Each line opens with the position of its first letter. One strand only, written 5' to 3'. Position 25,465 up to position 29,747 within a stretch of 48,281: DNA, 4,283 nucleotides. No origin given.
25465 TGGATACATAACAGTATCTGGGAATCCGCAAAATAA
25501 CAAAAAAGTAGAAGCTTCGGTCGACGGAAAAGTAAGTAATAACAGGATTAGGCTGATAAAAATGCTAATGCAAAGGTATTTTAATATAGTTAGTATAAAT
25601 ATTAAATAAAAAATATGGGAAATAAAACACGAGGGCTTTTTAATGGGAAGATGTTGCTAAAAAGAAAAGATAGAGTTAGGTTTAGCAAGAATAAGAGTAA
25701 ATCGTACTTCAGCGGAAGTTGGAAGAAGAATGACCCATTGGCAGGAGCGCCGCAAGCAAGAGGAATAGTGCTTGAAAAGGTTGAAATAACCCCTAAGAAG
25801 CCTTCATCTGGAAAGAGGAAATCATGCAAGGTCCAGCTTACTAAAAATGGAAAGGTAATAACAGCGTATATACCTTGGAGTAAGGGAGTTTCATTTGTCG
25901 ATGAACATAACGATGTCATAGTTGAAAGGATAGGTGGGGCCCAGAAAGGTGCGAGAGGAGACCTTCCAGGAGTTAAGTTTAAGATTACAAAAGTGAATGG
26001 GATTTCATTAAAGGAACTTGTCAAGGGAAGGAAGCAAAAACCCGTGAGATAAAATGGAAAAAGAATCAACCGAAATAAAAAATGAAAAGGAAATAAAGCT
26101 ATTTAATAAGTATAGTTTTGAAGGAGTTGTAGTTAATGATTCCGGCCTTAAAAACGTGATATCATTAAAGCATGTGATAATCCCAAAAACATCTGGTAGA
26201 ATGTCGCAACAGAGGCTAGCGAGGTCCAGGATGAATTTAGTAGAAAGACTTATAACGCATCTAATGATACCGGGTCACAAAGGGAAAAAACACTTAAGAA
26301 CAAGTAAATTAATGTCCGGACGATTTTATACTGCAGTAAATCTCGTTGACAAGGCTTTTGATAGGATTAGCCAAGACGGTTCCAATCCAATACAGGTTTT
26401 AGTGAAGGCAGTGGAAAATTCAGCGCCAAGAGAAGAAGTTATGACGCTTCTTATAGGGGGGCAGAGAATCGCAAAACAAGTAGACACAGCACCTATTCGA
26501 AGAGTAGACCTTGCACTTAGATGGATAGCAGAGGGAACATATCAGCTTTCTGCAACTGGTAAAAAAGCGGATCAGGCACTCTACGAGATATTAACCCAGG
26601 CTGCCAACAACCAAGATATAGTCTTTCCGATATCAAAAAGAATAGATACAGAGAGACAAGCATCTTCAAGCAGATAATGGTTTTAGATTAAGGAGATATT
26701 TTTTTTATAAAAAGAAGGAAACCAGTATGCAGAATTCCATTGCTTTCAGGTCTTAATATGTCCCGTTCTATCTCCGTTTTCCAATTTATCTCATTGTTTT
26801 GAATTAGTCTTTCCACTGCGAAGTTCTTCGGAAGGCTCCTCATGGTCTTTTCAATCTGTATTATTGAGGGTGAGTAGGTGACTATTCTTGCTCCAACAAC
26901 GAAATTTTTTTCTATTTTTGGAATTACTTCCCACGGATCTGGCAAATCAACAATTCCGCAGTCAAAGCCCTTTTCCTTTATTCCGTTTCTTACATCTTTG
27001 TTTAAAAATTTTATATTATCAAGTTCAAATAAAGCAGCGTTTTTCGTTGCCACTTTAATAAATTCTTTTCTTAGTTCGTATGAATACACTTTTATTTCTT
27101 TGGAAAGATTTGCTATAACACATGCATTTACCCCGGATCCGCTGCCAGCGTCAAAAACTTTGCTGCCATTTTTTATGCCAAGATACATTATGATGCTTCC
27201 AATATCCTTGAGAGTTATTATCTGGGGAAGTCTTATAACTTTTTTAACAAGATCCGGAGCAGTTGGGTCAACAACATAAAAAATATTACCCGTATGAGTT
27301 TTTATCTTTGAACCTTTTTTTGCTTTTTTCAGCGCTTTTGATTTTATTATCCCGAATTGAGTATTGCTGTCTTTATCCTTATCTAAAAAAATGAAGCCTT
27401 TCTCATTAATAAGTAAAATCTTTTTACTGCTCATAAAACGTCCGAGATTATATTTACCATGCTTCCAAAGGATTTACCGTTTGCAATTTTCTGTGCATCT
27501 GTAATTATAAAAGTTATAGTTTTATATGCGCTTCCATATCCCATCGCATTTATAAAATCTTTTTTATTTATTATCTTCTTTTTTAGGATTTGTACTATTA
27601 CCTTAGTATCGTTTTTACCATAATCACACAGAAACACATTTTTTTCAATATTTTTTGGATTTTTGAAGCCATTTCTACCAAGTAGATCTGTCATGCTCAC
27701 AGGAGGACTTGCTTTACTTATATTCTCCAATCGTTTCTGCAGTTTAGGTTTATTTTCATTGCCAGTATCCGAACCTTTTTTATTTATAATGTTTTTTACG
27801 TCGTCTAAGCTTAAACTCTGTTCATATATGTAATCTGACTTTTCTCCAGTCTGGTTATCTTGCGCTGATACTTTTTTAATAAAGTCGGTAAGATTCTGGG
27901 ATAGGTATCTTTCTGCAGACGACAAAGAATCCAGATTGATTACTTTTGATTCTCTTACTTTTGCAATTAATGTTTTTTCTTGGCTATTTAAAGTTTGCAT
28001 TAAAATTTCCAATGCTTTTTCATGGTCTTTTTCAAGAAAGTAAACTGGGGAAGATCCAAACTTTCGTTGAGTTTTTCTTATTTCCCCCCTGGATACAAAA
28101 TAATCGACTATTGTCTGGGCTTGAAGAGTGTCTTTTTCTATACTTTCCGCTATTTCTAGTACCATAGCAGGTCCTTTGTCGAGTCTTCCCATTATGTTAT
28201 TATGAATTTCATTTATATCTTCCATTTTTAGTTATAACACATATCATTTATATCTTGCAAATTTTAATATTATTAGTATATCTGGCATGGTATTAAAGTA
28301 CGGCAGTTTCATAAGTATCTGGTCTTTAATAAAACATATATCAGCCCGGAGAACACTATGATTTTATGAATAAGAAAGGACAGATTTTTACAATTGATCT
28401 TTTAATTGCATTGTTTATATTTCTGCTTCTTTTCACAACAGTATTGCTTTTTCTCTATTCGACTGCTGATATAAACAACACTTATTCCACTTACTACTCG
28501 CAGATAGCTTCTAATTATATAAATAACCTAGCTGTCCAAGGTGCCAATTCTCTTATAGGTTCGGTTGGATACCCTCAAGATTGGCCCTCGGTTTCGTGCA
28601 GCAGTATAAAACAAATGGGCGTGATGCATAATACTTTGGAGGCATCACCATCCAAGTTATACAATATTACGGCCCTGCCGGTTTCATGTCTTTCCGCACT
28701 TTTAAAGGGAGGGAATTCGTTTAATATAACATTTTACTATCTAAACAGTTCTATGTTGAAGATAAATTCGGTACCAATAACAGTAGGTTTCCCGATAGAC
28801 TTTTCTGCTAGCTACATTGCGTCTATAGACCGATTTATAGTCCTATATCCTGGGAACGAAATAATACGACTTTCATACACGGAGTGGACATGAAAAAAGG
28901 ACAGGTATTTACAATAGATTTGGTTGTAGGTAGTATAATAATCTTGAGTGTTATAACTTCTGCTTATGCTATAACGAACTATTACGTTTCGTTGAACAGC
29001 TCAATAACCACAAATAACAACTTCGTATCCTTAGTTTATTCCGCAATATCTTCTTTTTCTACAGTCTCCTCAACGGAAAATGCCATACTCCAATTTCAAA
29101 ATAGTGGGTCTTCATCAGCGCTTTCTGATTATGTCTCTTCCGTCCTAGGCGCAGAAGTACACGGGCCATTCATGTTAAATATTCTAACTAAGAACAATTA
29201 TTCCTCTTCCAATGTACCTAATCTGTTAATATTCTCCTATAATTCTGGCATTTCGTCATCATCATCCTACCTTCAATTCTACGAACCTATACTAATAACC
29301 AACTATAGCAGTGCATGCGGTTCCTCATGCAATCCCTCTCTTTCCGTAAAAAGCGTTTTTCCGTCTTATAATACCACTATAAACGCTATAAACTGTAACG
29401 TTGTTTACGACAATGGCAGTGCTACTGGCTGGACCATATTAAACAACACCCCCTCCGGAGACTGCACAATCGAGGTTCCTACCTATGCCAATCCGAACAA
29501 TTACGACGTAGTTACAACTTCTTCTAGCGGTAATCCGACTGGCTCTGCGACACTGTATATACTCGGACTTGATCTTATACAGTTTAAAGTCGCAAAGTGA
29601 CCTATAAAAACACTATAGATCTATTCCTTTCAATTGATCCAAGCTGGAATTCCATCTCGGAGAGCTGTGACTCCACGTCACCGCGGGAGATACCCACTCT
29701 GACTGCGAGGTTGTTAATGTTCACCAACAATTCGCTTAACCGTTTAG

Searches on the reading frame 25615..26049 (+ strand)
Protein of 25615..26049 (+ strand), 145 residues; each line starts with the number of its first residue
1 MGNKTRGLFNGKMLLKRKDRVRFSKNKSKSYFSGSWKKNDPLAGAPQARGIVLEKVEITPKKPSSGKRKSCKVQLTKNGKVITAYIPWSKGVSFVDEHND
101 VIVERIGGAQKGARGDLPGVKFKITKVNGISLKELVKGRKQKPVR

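Call 11: search_protein_families(library=pfam, proteins=[window:25615-26049:+], max_evalue=0.01)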
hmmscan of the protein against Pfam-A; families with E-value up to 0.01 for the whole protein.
window:25615-26049:+ (145 aa): 1 family
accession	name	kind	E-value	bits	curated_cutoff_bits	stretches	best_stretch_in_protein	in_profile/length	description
PF00164.32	Ribosom_S12_S23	-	3.9e-36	123.6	22.3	1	37-144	3-109/110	Ribosomal protein S12/S23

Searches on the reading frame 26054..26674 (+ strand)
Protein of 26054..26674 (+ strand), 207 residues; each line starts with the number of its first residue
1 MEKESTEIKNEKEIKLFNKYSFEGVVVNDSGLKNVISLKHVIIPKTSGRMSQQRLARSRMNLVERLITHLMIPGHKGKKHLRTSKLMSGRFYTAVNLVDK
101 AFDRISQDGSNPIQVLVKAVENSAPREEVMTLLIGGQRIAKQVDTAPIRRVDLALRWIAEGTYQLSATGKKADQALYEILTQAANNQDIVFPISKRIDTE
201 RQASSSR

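Call 11: search_protein_families(library=pfam, proteins=[window:26054-26674:+], max_evalue=0.01)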
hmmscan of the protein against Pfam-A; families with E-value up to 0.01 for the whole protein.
window:26054-26674:+ (207 aa): 1 family
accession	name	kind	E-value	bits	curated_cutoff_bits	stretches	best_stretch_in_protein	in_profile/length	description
PF00177.27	Ribosomal_S7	-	2.1e-25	89.5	24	1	38-207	7-148/148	Ribosomal protein S7p/S5e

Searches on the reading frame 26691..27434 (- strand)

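Call 11: search_protein_families(library=pfam, proteins=[window:26691-27434:-], max_evalue=0.01)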
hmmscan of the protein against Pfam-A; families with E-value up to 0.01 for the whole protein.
window:26691-27434:- (248 aa): 11 families
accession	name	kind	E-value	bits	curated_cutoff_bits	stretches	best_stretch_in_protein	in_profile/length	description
PF08704.16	GCD14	-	9.4e-19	68.5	26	1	53-205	4-164/247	tRNA methyltransferase complex GCD14 subunit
PF13847.12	Methyltransf_31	-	1.1e-10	41.8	27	1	87-205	1-122/145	Methyltransferase domain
PF01135.25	PCMT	-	7.9e-08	32.8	20.3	1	79-155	63-140/210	Protein-L-isoaspartate(D-aspartate) O-methyltransferase (PCMT)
PF05175.20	MTS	-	1.8e-07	31.4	23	1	77-160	17-102/170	Methyltransferase small domain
PF13649.12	Methyltransf_25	-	0.00022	22.3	27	1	93-159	1-67/97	Methyltransferase domain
PF06325.19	PrmA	-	0.001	19.1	22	1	87-145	159-218/296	Ribosomal protein L11 methyltransferase (PrmA)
PF02527.21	GidB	-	0.0014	18.4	27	1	79-158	37-117/184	rRNA small subunit methyltransferase G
PF00398.26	RrnaAD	-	0.0016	18.1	24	1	78-150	19-87/263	Ribosomal RNA adenine dimethylase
PF02475.24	TRM5-TYW2_MTfase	-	0.0019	18.6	28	1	87-164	34-112/164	TRM5/TYW2 methyltransferase domain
PF08241.18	Methyltransf_11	-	0.0051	17.9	21.2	1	95-159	2-63/95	Methyltransferase domain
PF09445.16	Methyltransf_15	-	0.0084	16.1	22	0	92-154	3-64/165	RNA cap guanine-N2 methyltransferase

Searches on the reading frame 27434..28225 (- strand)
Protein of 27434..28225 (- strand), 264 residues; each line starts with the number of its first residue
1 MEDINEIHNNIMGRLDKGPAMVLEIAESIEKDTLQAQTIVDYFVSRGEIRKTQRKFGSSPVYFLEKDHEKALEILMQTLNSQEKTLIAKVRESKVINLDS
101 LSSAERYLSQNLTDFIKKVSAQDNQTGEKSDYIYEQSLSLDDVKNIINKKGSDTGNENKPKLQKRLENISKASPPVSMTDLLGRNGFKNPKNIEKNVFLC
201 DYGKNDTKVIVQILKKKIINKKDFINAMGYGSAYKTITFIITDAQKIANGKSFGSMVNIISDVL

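Call 11: search_protein_families(library=pfam, proteins=[window:27434-28225:-], max_evalue=0.01)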
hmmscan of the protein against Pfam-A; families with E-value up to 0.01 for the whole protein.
window:27434-28225:- (264 aa): 1 family
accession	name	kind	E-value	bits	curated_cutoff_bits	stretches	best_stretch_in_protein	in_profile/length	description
PF09756.15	DDRGK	-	0.00097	19.3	27.8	1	83-151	101-172/188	DDRGK domain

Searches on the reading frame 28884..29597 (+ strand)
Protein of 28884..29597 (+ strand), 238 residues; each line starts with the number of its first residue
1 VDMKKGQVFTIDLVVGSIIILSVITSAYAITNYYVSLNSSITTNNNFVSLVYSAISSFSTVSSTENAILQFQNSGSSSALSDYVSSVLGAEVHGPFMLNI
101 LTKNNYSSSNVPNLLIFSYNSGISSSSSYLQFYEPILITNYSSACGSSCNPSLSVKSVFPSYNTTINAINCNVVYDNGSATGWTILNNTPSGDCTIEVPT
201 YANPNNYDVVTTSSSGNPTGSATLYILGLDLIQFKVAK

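Call 11: search_protein_families(library=pfam, proteins=[window:28884-29597:+], max_evalue=0.01)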
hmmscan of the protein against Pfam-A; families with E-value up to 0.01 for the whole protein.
window:28884-29597:+ (238 aa): 1 family
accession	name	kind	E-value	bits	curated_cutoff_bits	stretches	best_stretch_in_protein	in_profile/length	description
PF16779.11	DMP12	-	0.0029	18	27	1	36-94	9-67/115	DNA-mimic protein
